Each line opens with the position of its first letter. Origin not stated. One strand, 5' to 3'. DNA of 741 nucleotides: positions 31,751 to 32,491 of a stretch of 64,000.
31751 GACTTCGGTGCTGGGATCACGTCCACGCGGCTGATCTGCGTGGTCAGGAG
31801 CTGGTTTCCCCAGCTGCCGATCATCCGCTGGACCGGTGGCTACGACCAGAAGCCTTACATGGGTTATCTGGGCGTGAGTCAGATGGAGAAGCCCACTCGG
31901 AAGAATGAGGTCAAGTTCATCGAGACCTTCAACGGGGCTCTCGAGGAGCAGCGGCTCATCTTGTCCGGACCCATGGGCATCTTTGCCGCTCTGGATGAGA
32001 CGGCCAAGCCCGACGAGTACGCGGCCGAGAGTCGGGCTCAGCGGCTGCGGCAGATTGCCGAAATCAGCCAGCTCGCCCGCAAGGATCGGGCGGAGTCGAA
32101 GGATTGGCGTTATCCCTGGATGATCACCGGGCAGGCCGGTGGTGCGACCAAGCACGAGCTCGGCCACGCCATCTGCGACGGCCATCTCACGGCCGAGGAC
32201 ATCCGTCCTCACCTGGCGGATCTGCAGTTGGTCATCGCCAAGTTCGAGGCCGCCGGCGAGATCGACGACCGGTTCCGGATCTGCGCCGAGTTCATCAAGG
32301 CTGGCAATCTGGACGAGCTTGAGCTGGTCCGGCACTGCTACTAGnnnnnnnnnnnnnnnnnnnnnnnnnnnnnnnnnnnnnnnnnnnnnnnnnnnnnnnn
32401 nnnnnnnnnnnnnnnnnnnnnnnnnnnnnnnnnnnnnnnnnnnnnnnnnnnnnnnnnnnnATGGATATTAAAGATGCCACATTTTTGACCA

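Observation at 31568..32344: Orphan receiver-domain protein with a C-terminal HExxH domain, ~63% GC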

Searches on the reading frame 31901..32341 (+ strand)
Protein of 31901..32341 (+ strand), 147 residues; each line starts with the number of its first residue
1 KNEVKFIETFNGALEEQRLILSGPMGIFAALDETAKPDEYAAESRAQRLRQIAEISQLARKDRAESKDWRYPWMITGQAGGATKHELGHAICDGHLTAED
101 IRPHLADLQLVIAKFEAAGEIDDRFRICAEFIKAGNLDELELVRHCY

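Call 27: search_solved_structures(query=A2, max_evalue=10, show_alignments=3)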
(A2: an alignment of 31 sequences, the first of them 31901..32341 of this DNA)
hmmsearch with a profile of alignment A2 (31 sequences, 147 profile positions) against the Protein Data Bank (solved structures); distinct sequences matched with E-value up to 10: 3.
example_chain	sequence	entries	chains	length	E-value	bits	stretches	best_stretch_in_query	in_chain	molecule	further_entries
2dr1_A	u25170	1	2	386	0.023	18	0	85-121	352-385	386aa long hypothetical serine aminotransferase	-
4uy3_A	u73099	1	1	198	0.066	16.5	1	30-107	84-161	SEPTATION RING FORMATION REGULATOR EZRA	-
6dmp_B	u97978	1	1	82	0.53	13.6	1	3-62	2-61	Designed orthogonal protein DHD13_XAAA_B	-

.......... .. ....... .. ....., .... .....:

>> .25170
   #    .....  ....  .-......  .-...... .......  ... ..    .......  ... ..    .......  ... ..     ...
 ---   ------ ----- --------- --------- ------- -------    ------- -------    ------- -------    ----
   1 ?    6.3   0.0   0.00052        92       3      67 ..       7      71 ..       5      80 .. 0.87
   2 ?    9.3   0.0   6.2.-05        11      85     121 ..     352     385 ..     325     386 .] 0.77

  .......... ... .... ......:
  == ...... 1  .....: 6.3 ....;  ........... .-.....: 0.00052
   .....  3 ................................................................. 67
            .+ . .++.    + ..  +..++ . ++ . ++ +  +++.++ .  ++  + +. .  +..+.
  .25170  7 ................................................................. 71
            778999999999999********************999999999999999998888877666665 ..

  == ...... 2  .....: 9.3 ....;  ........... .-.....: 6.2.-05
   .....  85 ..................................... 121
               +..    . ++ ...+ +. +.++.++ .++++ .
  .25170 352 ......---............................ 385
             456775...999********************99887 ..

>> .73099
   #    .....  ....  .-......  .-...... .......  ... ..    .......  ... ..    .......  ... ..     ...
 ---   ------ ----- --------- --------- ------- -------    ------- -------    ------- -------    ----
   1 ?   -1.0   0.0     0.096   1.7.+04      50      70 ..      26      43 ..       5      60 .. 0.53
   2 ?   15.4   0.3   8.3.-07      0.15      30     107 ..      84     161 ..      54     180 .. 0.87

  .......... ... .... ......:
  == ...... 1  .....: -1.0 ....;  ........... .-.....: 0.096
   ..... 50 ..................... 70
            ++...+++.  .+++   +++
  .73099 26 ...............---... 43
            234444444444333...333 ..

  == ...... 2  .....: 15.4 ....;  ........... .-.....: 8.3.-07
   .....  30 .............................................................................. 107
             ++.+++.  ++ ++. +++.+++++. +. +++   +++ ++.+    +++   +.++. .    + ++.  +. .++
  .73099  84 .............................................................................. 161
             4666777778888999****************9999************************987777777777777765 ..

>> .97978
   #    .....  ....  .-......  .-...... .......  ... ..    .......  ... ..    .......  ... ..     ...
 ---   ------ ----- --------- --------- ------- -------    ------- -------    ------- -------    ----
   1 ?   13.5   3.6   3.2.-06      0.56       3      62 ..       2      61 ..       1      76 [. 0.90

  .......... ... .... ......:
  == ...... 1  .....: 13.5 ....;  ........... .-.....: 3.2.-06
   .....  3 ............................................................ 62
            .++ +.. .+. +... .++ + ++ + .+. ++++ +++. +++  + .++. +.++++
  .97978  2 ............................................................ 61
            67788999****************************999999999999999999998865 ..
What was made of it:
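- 31907..32341 (+): C-terminal all-helical acidic region, residues 114-258. The long alpha5 extension (114-132) leads into a domain of 6 helices and one small hairpin. The minimal conserved unit is about residues 150-258. No PDB sequence match (call 27).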

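Call 34: predict_structure(alignment_id=A2)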
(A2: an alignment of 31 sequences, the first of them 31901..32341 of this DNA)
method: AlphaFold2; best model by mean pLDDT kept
length: 147 residues; sequences in the alignment: 31
mean_pLDDT: 89.6   pTM: 0.70
mean pLDDT of the five models: 89.6, 89.5, 88.0, 87.9, 87.5
residues with pLDDT >= 90: 103; 70-90: 30; 50-70: 14; < 50: 0
segments of 3 or more residues with pLDDT < 50: none
pLDDT, mean of each block of 10 residues (from residue 1): 89 87 72 62 92 97 91 94 95 93 98 97 95 95 85
secondary structure, 60 per line:
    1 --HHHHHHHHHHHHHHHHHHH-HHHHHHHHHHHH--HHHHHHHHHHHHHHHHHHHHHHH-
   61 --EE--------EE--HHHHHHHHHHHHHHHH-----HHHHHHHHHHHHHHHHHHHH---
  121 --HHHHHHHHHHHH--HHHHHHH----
elements in order: H3-21 H23-34 H37-59 H77-92 H98-117 H123-134 H137-143
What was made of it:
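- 31907..32341 (+): Model pLDDT 89.6 (call 34).
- On Zincin metallopeptidases (HExxH): The domain is all-helical with one 2-residue hairpin (call 34).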

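Call 36: fold_search(model_id=the predicted structure, library=pdb)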
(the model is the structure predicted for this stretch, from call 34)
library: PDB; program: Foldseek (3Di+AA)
matches with E <= 10: 76; with E <= 0.001: 0
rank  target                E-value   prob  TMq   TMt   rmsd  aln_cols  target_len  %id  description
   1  4oyd_B                6.8e-01  0.11  0.20  0.24  19.4       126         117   15  Crystal structure of a computationally designed inhibitor of an Epstein-Barr viral Bcl-2 protein (released 2014-07-09)
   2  8i5w_A                1.4e+00  0.20  0.30  0.18   8.3       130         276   12  Crystal structure of the DHR-2 domain of DOCK10 in complex with Rac1 (released 2023-03-15)
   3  9qwr_B                1.5e+00  0.10  0.21  0.19  18.6       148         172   15  MIC60 helical bundle dimer (released 2026-02-25)
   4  4zm1_C                1.9e+00  0.11  0.23  0.17  16.1       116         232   16  Shigella flexneri lipopolysaccharide O-antigen chain-length regulator WzzBSF - wild type (released 2016-03-23)
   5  7xge_A                2.0e+00  0.06  0.18  0.16  20.2       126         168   15  Crystal structure of MCL-1 in complex with computationally designed inhibitor protein (released 2022-07-20)
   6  7xge_E                2.1e+00  0.09  0.21  0.20  17.7        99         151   18  Crystal structure of MCL-1 in complex with computationally designed inhibitor protein (released 2022-07-20)
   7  6vyi_A                2.1e+00  0.06  0.19  0.09  15.1       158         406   16  Cryo-EM structure of human diacylglycerol O-acyltransferase 1 (released 2020-05-13)
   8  6qd6_I                2.3e+00  0.06  0.16  0.06  15.3        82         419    7  Molecular scaffolds expand the nanobody toolkit for cryo-EM applications: crystal structure of Mb-cHopQ-Nb207 (released 2019-12-18)
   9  5c8d_F                2.5e+00  0.13  0.28  0.17   8.5       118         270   15  Crystal structure of full-length Thermus thermophilus CarH bound to adenosylcobalamin (dark state) (released 2015-09-30)
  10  2gsc_D                2.7e+00  0.09  0.25  0.29   9.5       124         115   13  Crystal Structure of the Conserved Hypothetical Cytosolic Protein Xcc0516 from Xanthomonas campestris (released 2006-10-03)
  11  4rxx                  2.7e+00  0.08  0.25  0.11  14.5       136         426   10  Crystal Structure of the N-terminal Domain of Human Ubiquitin Specific Protease 38 (released 2015-01-21)
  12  6u5b_g                2.8e+00  0.10  0.26  0.16   9.4       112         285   14  CryoEM Structure of Pyocin R2 - precontracted - baseplate (released 2020-04-15)
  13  9k7t_A                3.3e+00  0.07  0.23  0.31   7.3       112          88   15  Crystal structure of designed zinc-induced homotetramer C4-Zn1-HEHE-1 (released 2025-10-29)
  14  5jr9_D                3.5e+00  0.06  0.20  0.17  11.0       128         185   12  Crystal structure of apo-NeC3PO (released 2016-09-28)
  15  9iiu_G                3.7e+00  0.06  0.24  0.16  16.7       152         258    6  Cryo-EM structure of an TEF30-associated intermediate PSII core complex from Chlamydomonas reinhardtii (released 2025-05-14)
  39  1wn0_C                7.1e+00  0.06  0.28  0.30  12.2       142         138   13  Crystal Structure of Histidine-containing Phosphotransfer Protein, ZmHP2, from maize (released 2005-01-25)
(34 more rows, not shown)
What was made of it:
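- On Zincin metallopeptidases (HExxH): Best PDB fold hit is E=0.68 (call 36).
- An HPt protein (1wn0) appears in the Foldseek list, but at a non-significant E=7.1 (call 36).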

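Call 42: fold_search(model_id=the predicted structure, library=viral)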
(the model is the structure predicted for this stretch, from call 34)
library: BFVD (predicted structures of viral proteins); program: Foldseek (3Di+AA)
matches with E <= 10: 225; with E <= 0.001: 0
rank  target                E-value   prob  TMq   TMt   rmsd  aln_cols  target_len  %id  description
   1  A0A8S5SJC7            1.2e-01  0.41  0.24  0.22  14.3       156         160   15  Uncharacterized protein [Siphoviridae sp. ctFIm6]
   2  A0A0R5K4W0            2.0e-01  0.16  0.19  0.13  17.1       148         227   13  Uncharacterized protein [Qinghai Lake virophage]
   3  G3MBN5                5.7e-01  0.23  0.24  0.28   9.4       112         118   14  Gp169 [Bacillus phage G]
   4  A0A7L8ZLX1            6.3e-01  0.33  0.28  0.26  11.0       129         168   13  Uncharacterized protein [Erwinia phage pEa_SNUABM_12]
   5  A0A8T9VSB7            6.3e-01  0.18  0.24  0.17   9.1       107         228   13  (no name in the UniProt tables at hand)
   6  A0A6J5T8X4            6.7e-01  0.15  0.25  0.07  13.6       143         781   19  Uncharacterized protein [uncultured Caudovirales phage]
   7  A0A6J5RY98            7.1e-01  0.12  0.19  0.18  20.5       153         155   16  Uncharacterized protein [uncultured Caudovirales phage]
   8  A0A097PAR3            1.1e+00  0.23  0.29  0.10   9.9       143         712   17  Lysozyme-like domain vision structural protein [Delftia phage RG-2014]
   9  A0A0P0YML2            1.1e+00  0.09  0.20  0.07  16.4       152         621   10  (no name in the UniProt tables at hand)
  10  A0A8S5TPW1            1.2e+00  0.16  0.30  0.16  11.7       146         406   11  DNA circularization protein [Myoviridae sp. ct2AC8]
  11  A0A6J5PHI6            1.4e+00  0.20  0.33  0.20   9.7       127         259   12  Uncharacterized protein [uncultured Caudovirales phage]
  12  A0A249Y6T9            1.4e+00  0.11  0.24  0.19   9.9       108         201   17  (no name in the UniProt tables at hand)
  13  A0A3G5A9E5            1.4e+00  0.16  0.31  0.14  14.6       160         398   13  Uncharacterized protein [Hyperionvirus sp.]
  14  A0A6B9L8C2            1.5e+00  0.13  0.23  0.30  14.4       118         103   13  Uncharacterized protein [Gordonia phage Volt]
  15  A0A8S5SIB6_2          1.5e+00  0.13  0.27  0.06  11.8       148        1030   12  Tail tape measure [Myoviridae sp. ct04y17]
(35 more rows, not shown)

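Call 44: search_protein_representatives(alignment_id=A2)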
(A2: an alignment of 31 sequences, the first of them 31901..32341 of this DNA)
Query: 31 sequences, 147 profile positions. Proteins with E-value up to 0.001 (for the whole library): 31; up to 1e-10: 29; up to 1e-30: 12. The best 31 are listed.
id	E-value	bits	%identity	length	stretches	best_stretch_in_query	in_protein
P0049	9.2e-53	194.5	-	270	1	2-147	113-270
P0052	7.5e-51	188.3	-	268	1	2-147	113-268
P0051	3.1e-48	179.8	-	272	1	2-147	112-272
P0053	1.3e-45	171.3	-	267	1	6-147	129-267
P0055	2.0e-40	154.5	-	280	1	4-147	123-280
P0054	5.8e-40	153.0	-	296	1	5-147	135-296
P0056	2.3e-39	151.1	-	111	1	41-147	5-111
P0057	4.7e-38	146.8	-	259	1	5-147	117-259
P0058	7.3e-38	146.2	-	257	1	2-147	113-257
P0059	1.1e-33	132.7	-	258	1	4-147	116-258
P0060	2.1e-33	131.7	-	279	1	3-146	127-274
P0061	2.5e-33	131.4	-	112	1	43-147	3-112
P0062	6.1e-27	110.7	-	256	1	3-147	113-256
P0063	1.5e-26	109.5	-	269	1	7-140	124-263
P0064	1.4e-22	96.6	-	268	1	2-143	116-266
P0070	3.5e-16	75.8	-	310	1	39-147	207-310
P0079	3.3e-06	43.5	-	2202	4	51-109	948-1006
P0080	5.8e-04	36.2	-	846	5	55-93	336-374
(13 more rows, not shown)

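Call 71: find_encoding_contigs(protein=P0070, flank=6000, max_places=1)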
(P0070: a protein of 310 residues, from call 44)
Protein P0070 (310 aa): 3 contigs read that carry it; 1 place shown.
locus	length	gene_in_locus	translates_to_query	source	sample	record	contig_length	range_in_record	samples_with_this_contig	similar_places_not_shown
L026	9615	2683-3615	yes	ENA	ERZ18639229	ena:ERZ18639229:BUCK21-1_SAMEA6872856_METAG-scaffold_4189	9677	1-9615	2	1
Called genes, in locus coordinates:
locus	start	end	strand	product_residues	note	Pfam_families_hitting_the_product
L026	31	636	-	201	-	PF03167:UDG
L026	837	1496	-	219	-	PF00149:Metallophos, PF12850:Metallophos_2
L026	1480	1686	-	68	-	-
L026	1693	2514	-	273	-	PF01047:MarR (faint), PF01978:TrmB (faint), PF12840:HTH_20 (weak), PF13404:HTH_AsnC-type, PF13412:HTH_24, PF01022:HTH_5 (weak), PF13404:HTH_AsnC-type, PF13412:HTH_24, +8 more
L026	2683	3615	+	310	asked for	-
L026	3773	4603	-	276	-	PF01978:TrmB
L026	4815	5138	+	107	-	-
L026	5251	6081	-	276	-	PF01261:AP_endonuc_2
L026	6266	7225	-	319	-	PF01368:DHH, PF02272:DHHA1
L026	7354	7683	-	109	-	PF02033:RBFA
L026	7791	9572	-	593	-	PF04760:IF2_N (weak), PF00009:GTP_EFTU, PF00071:Ras (weak), PF01926:MMR_HSR1, PF14578:GTP_EFTU_D4 (faint), PF22042:EF-G_D2, PF03144:GTP_EFTU_D2 (faint), PF11987:IF-2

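Call 78: search_protein_families(library=pfam, proteins=[L026:3773-4603:-, L026:1693-2514:-], max_evalue=0.01)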
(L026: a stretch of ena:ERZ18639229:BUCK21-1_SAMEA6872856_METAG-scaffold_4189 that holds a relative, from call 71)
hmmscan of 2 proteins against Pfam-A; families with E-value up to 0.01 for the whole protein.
L026:3773-4603:- (276 aa): 5 families
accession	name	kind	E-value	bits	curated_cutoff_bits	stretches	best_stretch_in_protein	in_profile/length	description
PF01978.25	TrmB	-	1.7e-13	50.6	25.6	1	10-76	3-68/68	Sugar-specific transcriptional regulator TrmB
PF24033.1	DUF7342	-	0.00015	22.2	31.6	1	29-100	17-90/150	Family of unknown function (DUF7342)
PF07106.19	TBPIP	-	0.00048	20.4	22.8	1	29-72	16-61/62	TBPIP/Hop2 winged helix domain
PF03965.22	Penicillinase_R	-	0.00059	20.6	22.6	1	14-78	2-70/115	Penicillinase repressor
PF13551.12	HTH_29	-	0.0023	18.4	28.1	1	19-60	3-46/64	Winged helix-turn helix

L026:1693-2514:- (273 aa): 29 families (the best 25 are shown)
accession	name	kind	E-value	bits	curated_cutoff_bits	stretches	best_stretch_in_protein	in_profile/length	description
PF13412.12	HTH_24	-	1.8e-29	101.5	21.9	2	174-221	1-48/48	Winged helix-turn-helix DNA-binding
PF13404.12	HTH_AsnC-type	-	3.2e-19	68.9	27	2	174-215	1-42/42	AsnC-type helix-turn-helix domain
PF12840.13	HTH_20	-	4.4e-13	49.4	27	2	13-50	12-49/51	Helix-turn-helix domain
PF01022.26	HTH_5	-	4.8e-12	46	22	1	177-222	3-47/47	Bacterial regulatory protein, arsR family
PF01047.28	MarR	-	9e-12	45.1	24.6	2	174-224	1-51/59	MarR family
PF12802.13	MarR_2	-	2.2e-08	34.5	27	1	10-50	10-51/61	MarR family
PF08279.18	HTH_11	-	4.3e-08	33.4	25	1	179-221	3-47/55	HTH domain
PF01978.25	TrmB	-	1e-07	32.1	25.6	1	171-224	3-56/68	Sugar-specific transcriptional regulator TrmB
PF25212.1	HVO_A0114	-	4.1e-06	26.9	27.6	0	174-222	20-68/84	HVO_A0114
PF13545.12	HTH_Crp_2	-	4.9e-06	26.8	27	0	20-50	23-53/70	Crp-like helix-turn-helix domain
PF24034.1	DUF7343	-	5.8e-06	26.5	27.6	1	174-223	2-51/62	Domain of unknown function (DUF7343)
PF08220.18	HTH_DeoR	-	8.1e-06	25.9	21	1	180-223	4-47/57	DeoR-like helix-turn-helix domain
PF22979.2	HTH_69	-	1.1e-05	25.6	27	0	20-51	27-58/69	Winged helix-turn-helix domain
PF13936.12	HTH_38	-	2.5e-05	24.3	27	0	173-209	4-39/44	Helix-turn-helix domain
PF21476.4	PF0610-like_N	-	4.2e-05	24.1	33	0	179-215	4-39/50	PF0610-like, N-terminal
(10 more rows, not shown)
